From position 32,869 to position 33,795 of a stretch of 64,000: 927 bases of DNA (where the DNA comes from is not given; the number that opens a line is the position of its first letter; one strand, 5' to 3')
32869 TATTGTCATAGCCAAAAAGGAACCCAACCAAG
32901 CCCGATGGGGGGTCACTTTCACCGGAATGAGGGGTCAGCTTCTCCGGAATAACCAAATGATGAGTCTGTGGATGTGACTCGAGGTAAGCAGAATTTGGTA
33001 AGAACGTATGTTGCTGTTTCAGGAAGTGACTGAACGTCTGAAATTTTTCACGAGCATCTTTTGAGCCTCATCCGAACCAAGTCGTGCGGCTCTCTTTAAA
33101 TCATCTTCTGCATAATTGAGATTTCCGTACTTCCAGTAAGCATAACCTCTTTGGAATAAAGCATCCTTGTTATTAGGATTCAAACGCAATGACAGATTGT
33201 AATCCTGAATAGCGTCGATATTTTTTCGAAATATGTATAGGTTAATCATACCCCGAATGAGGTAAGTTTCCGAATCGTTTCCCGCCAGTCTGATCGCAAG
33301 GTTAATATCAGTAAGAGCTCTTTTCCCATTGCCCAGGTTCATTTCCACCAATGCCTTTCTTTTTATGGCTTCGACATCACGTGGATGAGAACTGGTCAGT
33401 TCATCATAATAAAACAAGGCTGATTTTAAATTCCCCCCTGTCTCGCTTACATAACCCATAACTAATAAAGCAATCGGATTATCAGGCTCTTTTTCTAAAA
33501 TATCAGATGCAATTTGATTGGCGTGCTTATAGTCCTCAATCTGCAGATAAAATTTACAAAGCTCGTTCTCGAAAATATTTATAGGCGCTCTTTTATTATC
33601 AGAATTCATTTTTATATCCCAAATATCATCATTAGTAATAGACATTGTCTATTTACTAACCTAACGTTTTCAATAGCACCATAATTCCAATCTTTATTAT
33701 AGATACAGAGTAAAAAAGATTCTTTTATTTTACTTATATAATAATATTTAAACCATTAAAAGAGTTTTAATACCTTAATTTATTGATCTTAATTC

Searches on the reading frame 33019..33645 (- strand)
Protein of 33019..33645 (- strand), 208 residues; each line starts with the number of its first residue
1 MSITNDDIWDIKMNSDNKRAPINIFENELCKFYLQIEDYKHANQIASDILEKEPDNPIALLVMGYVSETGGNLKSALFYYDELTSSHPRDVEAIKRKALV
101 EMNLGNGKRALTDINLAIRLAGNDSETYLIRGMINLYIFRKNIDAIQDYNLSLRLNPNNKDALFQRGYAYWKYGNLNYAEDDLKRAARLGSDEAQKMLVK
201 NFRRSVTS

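Call 12: search_protein_families(library=pfam, proteins=[window:33019-33645:-], max_evalue=0.1)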
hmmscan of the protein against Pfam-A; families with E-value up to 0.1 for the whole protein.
window:33019-33645:- (208 aa): 15 families
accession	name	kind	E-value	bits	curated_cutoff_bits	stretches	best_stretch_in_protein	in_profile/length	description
PF13371.12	TPR_9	-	7.2e-12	45.6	35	2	73-135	11-73/73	Tetratricopeptide repeat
PF13428.12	TPR_14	-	2.1e-10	40.7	23.5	0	60-98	4-42/44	Tetratricopeptide repeat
PF07719.23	TPR_2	-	3.3e-10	39.7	27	1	161-189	2-30/34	Tetratricopeptide repeat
PF00515.34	TPR_1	-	2.5e-08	33.8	27.8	1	161-189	2-30/34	Tetratricopeptide repeat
PF13431.12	TPR_17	-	1.2e-07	31.9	24.4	1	149-178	2-31/34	Tetratricopeptide repeat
PF14559.12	TPR_19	-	1.9e-07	31.7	25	1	37-94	5-61/68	Tetratricopeptide repeat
PF13432.12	TPR_16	-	2e-07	31.8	32.7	0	144-193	15-64/65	Tetratricopeptide repeat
PF13414.12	TPR_11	-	1.3e-06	28.4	26.8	1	144-173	12-41/42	TPR repeat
PF13181.12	TPR_8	-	6.1e-05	23.3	25.7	0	161-189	2-30/34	Tetratricopeptide repeat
PF23914.1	TPR_CcmH_CycH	-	9e-05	22.8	42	1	37-90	101-154/158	Cytochrome c-type biogenesis protein H TPR domain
PF25064.1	ARM_TT21_5th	-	0.00012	22.7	27.8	1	34-137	12-116/117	TT21 fifth ARM repeats domain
PF12895.13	ANAPC3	-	0.0027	18.4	27.2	0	72-126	4-57/82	Anaphase-promoting complex, cyclosome, subunit 3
PF04733.20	Coatomer_E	-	0.0094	15.9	21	1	53-156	161-265/290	Coatomer epsilon subunit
PF14853.12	Fis1_TPR_C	-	0.021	15.4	25.3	0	35-57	13-35/53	Fis1 C-terminal tetratricopeptide repeat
PF13174.12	TPR_6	-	0.033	15.3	26.3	0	59-88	2-31/33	Tetratricopeptide repeat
